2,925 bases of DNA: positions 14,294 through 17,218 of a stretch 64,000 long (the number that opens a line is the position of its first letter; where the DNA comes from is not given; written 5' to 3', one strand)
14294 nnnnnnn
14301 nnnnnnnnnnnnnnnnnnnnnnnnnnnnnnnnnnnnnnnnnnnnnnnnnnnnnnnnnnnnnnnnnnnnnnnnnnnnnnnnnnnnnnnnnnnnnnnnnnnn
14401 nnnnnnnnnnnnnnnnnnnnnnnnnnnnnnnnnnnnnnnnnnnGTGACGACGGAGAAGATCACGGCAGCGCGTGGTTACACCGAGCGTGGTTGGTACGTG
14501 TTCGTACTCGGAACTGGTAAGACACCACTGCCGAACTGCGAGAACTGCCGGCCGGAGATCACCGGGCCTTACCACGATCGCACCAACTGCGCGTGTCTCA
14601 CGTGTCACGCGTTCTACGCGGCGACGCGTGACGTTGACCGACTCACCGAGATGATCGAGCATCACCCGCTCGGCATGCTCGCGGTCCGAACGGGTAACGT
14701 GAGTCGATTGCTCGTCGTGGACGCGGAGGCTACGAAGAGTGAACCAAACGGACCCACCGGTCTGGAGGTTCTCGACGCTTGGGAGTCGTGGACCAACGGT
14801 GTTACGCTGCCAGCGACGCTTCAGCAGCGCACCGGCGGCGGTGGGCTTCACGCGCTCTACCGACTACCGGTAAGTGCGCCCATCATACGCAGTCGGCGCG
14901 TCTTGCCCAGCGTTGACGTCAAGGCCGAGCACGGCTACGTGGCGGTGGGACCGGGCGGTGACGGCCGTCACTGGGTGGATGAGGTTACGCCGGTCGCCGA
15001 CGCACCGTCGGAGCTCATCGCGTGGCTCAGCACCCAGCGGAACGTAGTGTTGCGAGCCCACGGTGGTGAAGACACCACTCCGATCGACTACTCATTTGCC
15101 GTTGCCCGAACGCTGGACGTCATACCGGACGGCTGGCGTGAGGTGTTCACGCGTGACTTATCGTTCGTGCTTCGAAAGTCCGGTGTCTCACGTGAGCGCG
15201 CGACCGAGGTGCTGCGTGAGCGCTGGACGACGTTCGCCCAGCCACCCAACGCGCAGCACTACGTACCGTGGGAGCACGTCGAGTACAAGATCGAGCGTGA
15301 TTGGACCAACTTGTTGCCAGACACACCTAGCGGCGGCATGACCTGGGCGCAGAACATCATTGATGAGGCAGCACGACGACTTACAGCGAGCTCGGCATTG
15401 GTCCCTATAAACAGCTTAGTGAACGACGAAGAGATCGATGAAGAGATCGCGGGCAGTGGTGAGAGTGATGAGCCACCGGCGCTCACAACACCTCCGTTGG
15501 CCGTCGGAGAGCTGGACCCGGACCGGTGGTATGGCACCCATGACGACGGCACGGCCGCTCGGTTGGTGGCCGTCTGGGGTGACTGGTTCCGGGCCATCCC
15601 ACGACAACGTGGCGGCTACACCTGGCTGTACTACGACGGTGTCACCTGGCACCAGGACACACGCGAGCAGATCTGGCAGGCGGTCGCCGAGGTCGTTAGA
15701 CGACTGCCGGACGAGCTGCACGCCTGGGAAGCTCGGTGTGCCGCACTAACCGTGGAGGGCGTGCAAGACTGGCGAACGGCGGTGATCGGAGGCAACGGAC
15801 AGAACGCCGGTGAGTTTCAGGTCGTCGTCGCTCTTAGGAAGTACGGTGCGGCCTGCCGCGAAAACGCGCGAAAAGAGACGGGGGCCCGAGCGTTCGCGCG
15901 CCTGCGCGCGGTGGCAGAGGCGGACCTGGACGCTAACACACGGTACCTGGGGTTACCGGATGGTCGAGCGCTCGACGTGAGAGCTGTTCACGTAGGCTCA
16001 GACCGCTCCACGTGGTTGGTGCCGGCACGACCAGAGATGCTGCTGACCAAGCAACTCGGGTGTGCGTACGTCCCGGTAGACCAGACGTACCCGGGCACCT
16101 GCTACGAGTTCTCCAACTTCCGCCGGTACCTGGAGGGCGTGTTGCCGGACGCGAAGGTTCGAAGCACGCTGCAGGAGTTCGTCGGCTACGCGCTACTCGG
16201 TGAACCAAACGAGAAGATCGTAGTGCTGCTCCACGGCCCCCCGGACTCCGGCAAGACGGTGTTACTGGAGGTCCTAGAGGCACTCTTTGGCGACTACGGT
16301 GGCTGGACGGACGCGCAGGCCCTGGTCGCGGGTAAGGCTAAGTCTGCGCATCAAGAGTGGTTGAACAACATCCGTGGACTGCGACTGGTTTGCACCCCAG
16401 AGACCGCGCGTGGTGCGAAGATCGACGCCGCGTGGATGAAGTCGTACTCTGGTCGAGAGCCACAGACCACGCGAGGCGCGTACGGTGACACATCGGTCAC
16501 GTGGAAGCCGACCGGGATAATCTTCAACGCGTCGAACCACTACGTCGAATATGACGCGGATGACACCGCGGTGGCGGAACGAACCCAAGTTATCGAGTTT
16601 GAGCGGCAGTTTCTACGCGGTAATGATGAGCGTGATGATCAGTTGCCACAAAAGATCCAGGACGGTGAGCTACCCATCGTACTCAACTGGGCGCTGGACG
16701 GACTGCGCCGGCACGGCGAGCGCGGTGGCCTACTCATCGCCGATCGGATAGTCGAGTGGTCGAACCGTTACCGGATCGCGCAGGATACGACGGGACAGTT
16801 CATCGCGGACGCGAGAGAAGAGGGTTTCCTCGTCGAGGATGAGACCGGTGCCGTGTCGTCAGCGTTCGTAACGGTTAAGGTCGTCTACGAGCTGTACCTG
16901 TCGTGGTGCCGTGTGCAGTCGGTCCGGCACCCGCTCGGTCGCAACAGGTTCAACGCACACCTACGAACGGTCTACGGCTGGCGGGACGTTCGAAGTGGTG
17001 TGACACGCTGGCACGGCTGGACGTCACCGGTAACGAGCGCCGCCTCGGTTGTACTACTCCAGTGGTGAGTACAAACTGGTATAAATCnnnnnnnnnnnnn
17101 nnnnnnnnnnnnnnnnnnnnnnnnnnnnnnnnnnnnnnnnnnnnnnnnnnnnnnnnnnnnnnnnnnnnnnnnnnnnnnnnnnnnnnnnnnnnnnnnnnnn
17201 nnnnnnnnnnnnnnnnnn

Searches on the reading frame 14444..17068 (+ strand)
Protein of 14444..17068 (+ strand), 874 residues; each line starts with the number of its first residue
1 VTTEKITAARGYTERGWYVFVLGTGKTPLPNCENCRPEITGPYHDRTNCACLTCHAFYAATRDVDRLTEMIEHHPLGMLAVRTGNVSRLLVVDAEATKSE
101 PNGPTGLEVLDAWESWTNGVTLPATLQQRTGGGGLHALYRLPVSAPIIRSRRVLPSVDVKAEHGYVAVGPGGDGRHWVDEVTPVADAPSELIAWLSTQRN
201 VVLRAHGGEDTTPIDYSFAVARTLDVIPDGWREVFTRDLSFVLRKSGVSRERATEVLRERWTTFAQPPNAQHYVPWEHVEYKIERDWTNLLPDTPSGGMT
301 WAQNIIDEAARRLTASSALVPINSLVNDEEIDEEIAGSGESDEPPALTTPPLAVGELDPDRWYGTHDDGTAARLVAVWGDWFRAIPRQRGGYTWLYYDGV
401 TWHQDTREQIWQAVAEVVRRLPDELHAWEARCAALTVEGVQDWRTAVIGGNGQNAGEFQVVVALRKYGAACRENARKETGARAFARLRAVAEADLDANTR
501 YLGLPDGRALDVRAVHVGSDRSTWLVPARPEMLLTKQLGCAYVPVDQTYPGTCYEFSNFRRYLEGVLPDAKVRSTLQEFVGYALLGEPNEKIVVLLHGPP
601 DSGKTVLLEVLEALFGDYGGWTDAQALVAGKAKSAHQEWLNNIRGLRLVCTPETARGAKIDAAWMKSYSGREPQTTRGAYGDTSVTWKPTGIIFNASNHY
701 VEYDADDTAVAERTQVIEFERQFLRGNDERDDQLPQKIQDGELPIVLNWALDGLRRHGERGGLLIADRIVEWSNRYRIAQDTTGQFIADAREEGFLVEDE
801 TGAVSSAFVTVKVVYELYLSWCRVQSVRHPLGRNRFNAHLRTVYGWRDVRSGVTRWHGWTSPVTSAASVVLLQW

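Call 9: search_protein_families(library=pfam, proteins=[window:14444-17068:+], max_evalue=0.01)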
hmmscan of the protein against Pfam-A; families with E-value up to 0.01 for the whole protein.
window:14444-17068:+ (874 aa): 3 families
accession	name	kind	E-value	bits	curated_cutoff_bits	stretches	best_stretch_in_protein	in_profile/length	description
PF09250.16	Prim-Pol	-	3.8e-19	70.1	22.8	1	10-189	2-157/158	Bifunctional DNA primase/polymerase, N-terminal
PF08706.16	D5_N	-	5.4e-07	30.4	22.4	1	388-555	15-135/145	D5 N terminal like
PF03288.22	Pox_D5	-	0.0024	18.7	21.4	1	798-843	17-56/86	Poxvirus D5 protein-like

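Call 33: search_dna_similar(query=window:14444-17068:+, collection=phages, mode=protein, max_rows=25)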
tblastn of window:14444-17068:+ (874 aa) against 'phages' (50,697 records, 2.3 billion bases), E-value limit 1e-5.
Records with a match: 558; places in all: 558; records where one place covers at least 80% of the query: 2.
Best place of each record, by identity: <60% 558.
By first word of the organism name: Gordonia 112; Mycobacterium 108; Arthrobacter 88; Streptococcus 49; Microbacterium 36; Streptomyces 27; Lactobacillus 17; Corynebacterium 15; Listeria 12; Liberibacter 12; and 33 more.
By host as written in the record: Mycobacterium smegmatis mc2 155 64; Gordonia terrae 3612 59; Arthrobacter globiformis B-2979 49; - 27; Gordonia rubripertincta NRRL B-16540 26; Arthrobacter globiformis NRRL B-2979 SEA 17; Mycobacterium smegmatis mc#155 15; Corynebacterium vitaeruminis NCIB 9291 13; and 156 more.
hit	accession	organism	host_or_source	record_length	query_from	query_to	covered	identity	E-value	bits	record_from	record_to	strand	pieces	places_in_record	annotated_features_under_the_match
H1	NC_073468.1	Microbacterium phage Pumpernickel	Microbacterium paraoxydans NRRL B-14843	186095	122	828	81%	22.1%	2e-10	71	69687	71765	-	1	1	101: DNA primase/helicase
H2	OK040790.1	Microbacterium phage Pumpernickel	Microbacterium paraoxydans NRRL B-14843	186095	122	828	81%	22.1%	2e-10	71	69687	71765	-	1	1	101: DNA primase/helicase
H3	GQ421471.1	Xylella phage Xfas53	Xylella fastidiosa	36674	242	836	68%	22.9%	2e-16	91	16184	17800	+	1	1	P4 family phage/plasmid primase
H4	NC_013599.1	Xylella phage Xfas53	Xylella fastidiosa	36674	242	836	68%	22.9%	2e-16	91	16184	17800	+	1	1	DNA primase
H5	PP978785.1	Mycobacterium phage Strobilo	Mycobacterium smegmatis mc2 155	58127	367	874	58%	25.6%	7e-16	89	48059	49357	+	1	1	73: DNA primase/helicase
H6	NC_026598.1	Mycobacterium phage Milly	Mycobacterium smegmatis mc2 155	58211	367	874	58%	25.6%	9e-16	89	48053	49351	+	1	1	72: DNA polymerase/primase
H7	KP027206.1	Mycobacterium phage Milly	Mycobacterium smegmatis mc2 155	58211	367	874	58%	25.6%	9e-16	89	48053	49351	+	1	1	72: DNA primase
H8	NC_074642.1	Methanoculleus virus L4768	Methanoculleus bourgensis E02.3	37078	367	867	57%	26.0%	8e-15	86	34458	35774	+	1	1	DNA primase/helicase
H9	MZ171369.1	Methanoculleus virus Blf4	Methanoculleus bourgensis E02.3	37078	367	867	57%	26.0%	8e-15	86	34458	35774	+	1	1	DNA primase/helicase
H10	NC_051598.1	Mycobacterium phage Findley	Mycobacterium smegmatis mc2 155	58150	367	874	58%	25.4%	2e-15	87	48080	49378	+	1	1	72: DNA polymerase/primase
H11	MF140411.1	Mycobacterium phage Findley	Mycobacterium smegmatis mc2 155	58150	367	874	58%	25.4%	2e-15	87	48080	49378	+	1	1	72: DNA primase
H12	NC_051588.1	Mycobacterium phage Aminay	Mycobacterium smegmatis mc2155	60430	367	855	56%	26.2%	4e-21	105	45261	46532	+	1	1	69: DNA polymerase/primase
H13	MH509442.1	Mycobacterium phage Aminay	Mycobacterium smegmatis mc2155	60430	367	855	56%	26.2%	4e-21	105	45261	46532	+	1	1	69: DNA primase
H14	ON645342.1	Mycobacterium phage OmniCritical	Mycobacterium smegmatis mc2155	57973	321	808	56%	25.9%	2e-18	97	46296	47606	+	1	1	73: DNA primase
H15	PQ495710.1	Mycobacterium phage Yasnaya_Polyana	Mycobacterium smegmatis mc(2)155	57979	321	808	56%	25.9%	3e-18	97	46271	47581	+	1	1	DNA primase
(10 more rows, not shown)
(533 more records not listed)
